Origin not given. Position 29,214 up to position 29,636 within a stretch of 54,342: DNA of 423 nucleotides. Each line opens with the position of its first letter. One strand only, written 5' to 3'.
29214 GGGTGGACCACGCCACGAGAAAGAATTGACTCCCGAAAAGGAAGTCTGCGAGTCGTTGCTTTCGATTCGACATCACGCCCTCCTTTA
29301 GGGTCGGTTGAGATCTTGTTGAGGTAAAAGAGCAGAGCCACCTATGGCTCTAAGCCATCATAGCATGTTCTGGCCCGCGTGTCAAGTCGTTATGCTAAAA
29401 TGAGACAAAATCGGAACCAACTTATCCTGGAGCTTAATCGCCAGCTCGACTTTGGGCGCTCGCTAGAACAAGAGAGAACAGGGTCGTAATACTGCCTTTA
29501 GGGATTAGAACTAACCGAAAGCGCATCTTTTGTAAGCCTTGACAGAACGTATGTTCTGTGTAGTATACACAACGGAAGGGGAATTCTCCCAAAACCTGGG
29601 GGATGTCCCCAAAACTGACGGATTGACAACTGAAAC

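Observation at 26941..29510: Three-copy intergenic repeat family carrying a short reading frame conserved through synonymous changes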

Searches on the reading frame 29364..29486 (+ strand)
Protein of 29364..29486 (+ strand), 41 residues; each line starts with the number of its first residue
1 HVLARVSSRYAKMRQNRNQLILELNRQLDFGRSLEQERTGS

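Call 25: find_homologous_proteins(query=A3, max_evalue=10)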
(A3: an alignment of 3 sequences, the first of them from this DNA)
Query A3 (3 sequences): 1 candidates shared short words with the query, none scored E <= 10.

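Call 41: search_protein_representatives(alignment_id=A3)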
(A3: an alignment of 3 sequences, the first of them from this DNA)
Query: 3 sequences, 35 profile positions. Proteins with E-value up to 0.001 (for the whole library): 33; up to 1e-10: 1; up to 1e-30: 0. The best 33 are listed.
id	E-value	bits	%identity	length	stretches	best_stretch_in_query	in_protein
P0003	4.9e-11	58.3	-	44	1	3-31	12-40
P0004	4.7e-10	55.1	-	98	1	2-32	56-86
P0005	9.6e-09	50.9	-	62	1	3-29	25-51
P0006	2.0e-08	49.9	-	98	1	2-30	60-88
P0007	2.1e-08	49.9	-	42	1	4-31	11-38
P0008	2.3e-08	49.7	-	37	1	6-31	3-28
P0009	6.5e-08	48.3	-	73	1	4-31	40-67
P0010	4.9e-07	45.5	-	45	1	4-30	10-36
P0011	6.1e-07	45.2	-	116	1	4-29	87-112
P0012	6.6e-07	45.1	-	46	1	6-31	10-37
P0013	1.3e-06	44.1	-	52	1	4-30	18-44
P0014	1.7e-06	43.7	-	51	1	6-33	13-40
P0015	1.7e-06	43.7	-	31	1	7-34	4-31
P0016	2.3e-06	43.3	-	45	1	5-29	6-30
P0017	2.4e-06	43.3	-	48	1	6-31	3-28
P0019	5.4e-06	42.2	-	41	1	1-31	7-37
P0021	7.1e-06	41.8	-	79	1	3-30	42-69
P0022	7.9e-06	41.6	-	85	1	5-30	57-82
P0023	9.4e-06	41.4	-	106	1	3-32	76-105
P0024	1.5e-05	40.7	-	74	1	3-30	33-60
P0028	5.8e-05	38.8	-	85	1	4-31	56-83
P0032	9.9e-05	38.1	-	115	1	3-30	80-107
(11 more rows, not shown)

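Call 45: search_protein_families(library=pfam, proteins=[P0032, P0023, P0004, P0006, P0011, P0008, P0024, P0014, P0022, P0028], max_evalue=1)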
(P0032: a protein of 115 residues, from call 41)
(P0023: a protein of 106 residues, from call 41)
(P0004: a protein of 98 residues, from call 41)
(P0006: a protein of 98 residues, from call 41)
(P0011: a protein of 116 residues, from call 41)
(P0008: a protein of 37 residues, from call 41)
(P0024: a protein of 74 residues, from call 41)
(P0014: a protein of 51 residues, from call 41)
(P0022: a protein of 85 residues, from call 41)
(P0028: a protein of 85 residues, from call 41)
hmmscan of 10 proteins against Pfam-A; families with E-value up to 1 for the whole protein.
P0032 (115 aa): 0 families

P0023 (106 aa): 0 families

P0004 (98 aa): 1 family
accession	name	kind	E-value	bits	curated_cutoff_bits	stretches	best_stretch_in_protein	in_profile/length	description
PF23046.1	tSH3-B_UBE2O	-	0.24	11.5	22.4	1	13-66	52-104/139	UBE2O, tandem tSH3-B domain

P0006 (98 aa): 0 families

P0011 (116 aa): 0 families

P0008 (37 aa): 2 families
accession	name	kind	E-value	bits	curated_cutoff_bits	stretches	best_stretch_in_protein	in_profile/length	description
PF23660.1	NOMO_8th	-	0.13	12.8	27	1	7-34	46-73/105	NOMO eighth prealbumin-like domain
PF19514.5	MobC_2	-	0.22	11.6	27.5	0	3-17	86-100/140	MobC-like protein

P0024 (74 aa): 0 families

P0014 (51 aa): 1 family
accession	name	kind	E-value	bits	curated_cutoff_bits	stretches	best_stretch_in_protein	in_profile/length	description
PF24591.1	Phage_YunG-like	-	0.14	12.4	27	1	8-45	43-81/99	Phage YunG-like protein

P0022 (85 aa): 0 families

P0028 (85 aa): 0 families

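Call 47: find_encoding_contigs(protein=P0003, flank=8000, max_places=4)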
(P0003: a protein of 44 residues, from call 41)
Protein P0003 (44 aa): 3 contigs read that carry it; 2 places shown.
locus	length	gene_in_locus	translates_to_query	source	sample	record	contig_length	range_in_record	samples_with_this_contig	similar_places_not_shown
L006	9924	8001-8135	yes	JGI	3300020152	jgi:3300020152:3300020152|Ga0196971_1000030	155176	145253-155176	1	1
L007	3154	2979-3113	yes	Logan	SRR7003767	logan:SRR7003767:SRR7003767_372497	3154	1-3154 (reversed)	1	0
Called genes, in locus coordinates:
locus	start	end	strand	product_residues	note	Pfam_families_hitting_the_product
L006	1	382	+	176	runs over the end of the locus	-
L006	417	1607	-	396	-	PF00814:TsaD, PF22521:HypF_C_2 (weak)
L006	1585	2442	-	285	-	PF02272:DHHA1 (faint)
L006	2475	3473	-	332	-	PF03741:TerC, PF04332:DUF475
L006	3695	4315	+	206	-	PF01300:Sua5_yciO_yrdC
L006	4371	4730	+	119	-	PF07237:DUF1428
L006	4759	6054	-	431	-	PF07690:MFS_1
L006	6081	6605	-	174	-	PF13539:Peptidase_M15_4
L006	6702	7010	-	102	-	-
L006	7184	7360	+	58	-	-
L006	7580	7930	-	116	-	-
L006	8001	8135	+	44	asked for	-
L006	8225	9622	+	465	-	PF01554:MatE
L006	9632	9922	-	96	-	?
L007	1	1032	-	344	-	?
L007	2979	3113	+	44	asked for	-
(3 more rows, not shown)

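Call 48: find_encoding_contigs(protein=P0007, flank=8000, max_places=4)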
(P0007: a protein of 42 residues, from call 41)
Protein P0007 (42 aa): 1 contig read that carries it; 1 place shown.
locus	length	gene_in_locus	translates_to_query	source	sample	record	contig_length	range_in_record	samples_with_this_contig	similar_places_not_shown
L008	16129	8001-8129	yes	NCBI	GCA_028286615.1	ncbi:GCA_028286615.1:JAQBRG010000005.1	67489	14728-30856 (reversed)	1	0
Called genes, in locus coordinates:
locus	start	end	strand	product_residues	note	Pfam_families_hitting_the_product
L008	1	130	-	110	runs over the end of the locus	PF00829:Ribosomal_L21p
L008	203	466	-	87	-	-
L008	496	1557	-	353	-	PF02646:RmuC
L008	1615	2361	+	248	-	PF20582:UPF0758_N, PF04002:RadC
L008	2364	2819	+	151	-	PF09424:YqeY, PF02637:GatB_Yqey (weak)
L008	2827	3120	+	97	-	-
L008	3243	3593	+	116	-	-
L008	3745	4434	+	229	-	PF00072:Response_reg, PF00486:Trans_reg_C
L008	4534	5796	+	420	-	PF07690:MFS_1, PF12832:MFS_1_like, PF00083:Sugar_tr (weak), PF07690:MFS_1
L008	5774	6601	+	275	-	PF01509:TruB_N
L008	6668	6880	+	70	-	-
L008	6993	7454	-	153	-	PF06094:GGACT, PF13772:AIG2_2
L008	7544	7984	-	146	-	PF00293:NUDIX, PF14815:NUDIX_4 (weak)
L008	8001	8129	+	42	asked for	-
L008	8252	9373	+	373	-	-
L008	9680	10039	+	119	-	PF00072:Response_reg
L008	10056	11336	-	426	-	PF08245:Mur_ligase_M (weak), PF02875:Mur_ligase_C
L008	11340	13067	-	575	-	PF03717:PBP_dimer, PF00905:Transpeptidase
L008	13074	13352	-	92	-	-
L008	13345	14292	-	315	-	PF01795:Methyltransf_5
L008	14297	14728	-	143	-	PF02381:MraZ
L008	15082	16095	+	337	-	-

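Call 49: find_encoding_contigs(protein=P0017, flank=8000, max_places=4)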
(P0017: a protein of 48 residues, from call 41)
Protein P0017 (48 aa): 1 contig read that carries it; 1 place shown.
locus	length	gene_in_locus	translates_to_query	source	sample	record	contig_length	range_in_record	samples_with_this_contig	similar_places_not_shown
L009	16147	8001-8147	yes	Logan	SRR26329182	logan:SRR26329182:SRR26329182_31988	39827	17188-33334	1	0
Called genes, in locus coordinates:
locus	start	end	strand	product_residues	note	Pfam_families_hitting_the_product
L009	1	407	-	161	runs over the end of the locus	PF00011:HSP20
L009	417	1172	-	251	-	PF13367:PrsW-protease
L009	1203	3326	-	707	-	PF00133:tRNA-synt_1, PF09334:tRNA-synt_1g (weak), PF08264:Anticodon_1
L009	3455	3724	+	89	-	-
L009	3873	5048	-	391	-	PF00814:TsaD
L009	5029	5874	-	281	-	-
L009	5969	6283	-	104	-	-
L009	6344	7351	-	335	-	PF03741:TerC, PF04332:DUF475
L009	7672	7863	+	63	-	-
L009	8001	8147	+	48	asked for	-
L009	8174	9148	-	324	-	PF01408:GFO_IDH_MocA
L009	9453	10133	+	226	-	PF04493:Endonuclease_5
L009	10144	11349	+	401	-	-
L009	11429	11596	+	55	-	-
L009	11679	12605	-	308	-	PF00890:FAD_binding_2 (faint), PF01134:GIDA (faint), PF01266:DAO (faint), PF03486:HI0933_like (faint), PF07992:Pyr_redox_2, PF12831:FAD_oxidored (weak), PF13738:Pyr_redox_3, PF00070:Pyr_redox (weak)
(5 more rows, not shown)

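Call 61: search_protein_families(library=ncbifam, proteins=[P0032, P0023, P0008, P0024, P0014, L008:8252-9373:+], max_evalue=1)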
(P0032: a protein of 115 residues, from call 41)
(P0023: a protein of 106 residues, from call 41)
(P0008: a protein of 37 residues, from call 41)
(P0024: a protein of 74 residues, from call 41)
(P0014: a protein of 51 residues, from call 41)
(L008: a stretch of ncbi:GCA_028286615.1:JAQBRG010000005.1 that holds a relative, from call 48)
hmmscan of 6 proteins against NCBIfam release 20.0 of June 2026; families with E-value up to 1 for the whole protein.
P0032 (115 aa): 0 families

P0023 (106 aa): 0 families

P0008 (37 aa): 0 families

P0024 (74 aa): 0 families

P0014 (51 aa): 0 families

L008:8252-9373:+ (373 aa): 0 families

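Call 75: search_protein_families(library=pfam, proteins=[L008:8252-9373:+], max_evalue=0.1)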
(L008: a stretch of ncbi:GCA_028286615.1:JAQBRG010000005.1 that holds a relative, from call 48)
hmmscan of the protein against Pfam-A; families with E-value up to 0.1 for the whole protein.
L008:8252-9373:+ (373 aa): 0 families

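Call 77: list_cluster_members(proteins=[P0032, P0023, P0019, P0004, P0006, P0011, P0022, P0028, P0021, P0007])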
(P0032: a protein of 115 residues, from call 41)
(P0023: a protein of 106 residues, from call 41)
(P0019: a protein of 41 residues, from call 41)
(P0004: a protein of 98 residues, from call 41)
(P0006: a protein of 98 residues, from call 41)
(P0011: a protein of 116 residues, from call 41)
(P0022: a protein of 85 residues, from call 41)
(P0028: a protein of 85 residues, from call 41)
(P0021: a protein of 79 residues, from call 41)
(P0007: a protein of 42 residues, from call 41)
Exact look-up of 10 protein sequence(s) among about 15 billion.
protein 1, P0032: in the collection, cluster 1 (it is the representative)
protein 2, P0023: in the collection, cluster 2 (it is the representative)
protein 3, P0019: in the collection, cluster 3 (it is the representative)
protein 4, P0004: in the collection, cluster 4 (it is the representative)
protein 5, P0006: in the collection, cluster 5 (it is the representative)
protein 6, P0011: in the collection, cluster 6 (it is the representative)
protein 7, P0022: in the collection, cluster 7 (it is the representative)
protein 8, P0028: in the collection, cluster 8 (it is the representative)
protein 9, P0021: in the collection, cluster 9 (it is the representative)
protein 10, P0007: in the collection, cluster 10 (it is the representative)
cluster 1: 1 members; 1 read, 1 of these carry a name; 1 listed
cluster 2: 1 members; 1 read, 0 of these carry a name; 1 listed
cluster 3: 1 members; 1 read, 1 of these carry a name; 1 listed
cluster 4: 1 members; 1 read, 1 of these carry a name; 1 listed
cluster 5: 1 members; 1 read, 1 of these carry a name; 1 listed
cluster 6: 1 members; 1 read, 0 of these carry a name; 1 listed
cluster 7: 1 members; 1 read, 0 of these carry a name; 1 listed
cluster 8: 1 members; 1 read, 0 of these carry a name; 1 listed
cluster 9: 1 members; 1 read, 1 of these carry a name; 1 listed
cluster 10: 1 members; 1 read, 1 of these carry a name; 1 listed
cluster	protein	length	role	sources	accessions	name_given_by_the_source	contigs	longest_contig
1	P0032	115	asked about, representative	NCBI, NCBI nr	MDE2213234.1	MAG: hypothetical protein KGJ34_01750 [Patescibacteria group bacterium] | hypothetical protein [Patescibacteria group bacterium]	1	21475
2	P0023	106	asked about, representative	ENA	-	-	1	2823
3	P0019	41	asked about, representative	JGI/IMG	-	hypothetical protein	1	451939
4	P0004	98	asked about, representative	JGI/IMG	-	hypothetical protein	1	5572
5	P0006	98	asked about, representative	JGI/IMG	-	hypothetical protein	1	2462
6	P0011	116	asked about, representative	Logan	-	-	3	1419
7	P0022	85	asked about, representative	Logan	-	-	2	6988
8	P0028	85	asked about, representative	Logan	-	-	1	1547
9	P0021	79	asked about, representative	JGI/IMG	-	hypothetical protein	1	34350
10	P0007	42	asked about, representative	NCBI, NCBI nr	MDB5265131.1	MAG: hypothetical protein JWN64_702 [Parcubacteria group bacterium] | hypothetical protein [Parcubacteria group bacterium]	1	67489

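Call 78: search_protein_families(library=phrogs, proteins=[P0032, P0023, L008:8252-9373:+], max_evalue=0.1)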
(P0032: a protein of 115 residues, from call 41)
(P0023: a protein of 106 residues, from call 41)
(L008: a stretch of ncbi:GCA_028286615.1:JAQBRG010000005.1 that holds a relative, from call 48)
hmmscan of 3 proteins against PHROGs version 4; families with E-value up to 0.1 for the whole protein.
P0032 (115 aa): 0 families

P0023 (106 aa): 0 families

L008:8252-9373:+ (373 aa): 0 families

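Call 79: find_encoding_contigs(protein=P0032, flank=8000, max_places=3)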
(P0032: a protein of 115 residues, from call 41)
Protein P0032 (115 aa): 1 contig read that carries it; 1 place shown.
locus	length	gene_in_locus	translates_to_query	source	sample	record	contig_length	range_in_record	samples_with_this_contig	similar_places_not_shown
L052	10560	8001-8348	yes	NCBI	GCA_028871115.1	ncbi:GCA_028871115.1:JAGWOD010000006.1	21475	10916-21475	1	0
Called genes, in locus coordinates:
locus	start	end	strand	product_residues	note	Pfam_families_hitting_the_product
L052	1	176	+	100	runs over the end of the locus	-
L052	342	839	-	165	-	PF00011:HSP20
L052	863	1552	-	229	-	PF13367:PrsW-protease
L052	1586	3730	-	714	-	PF00133:tRNA-synt_1, PF09334:tRNA-synt_1g (weak), PF00133:tRNA-synt_1, PF08264:Anticodon_1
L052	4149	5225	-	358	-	PF00814:TsaD, PF22521:HypF_C_2 (faint)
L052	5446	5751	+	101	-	-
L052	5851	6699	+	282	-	-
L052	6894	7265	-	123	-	-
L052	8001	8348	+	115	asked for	-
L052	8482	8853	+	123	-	-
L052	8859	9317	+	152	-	PF13560:HTH_31 (weak), PF01381:HTH_3, PF12844:HTH_19 (faint)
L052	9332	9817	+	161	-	-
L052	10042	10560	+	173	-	?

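Call 91: find_encoding_contigs(protein=P0019, flank=9000, max_places=2)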
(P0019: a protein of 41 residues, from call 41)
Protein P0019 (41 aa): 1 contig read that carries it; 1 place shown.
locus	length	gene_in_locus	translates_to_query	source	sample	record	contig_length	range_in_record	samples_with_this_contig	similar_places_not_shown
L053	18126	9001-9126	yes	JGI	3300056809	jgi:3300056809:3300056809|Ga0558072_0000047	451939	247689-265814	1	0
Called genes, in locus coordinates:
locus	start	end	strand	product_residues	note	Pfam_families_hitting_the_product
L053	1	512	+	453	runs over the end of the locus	PF00772:DnaB, PF03796:DnaB_C, PF13481:AAA_25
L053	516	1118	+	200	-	PF21176:RecR_HhH, PF01751:Toprim (weak), PF13662:Toprim_4, PF21175:RecR_C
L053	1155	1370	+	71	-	-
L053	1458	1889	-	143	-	-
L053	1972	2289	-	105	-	PF00829:Ribosomal_L21p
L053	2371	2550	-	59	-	-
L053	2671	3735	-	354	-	PF02646:RmuC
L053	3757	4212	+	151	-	PF09424:YqeY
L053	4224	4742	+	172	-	-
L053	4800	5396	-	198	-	PF00300:His_Phos_1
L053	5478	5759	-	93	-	-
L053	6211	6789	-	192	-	-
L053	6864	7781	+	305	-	-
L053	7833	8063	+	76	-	-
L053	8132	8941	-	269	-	-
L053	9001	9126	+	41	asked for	-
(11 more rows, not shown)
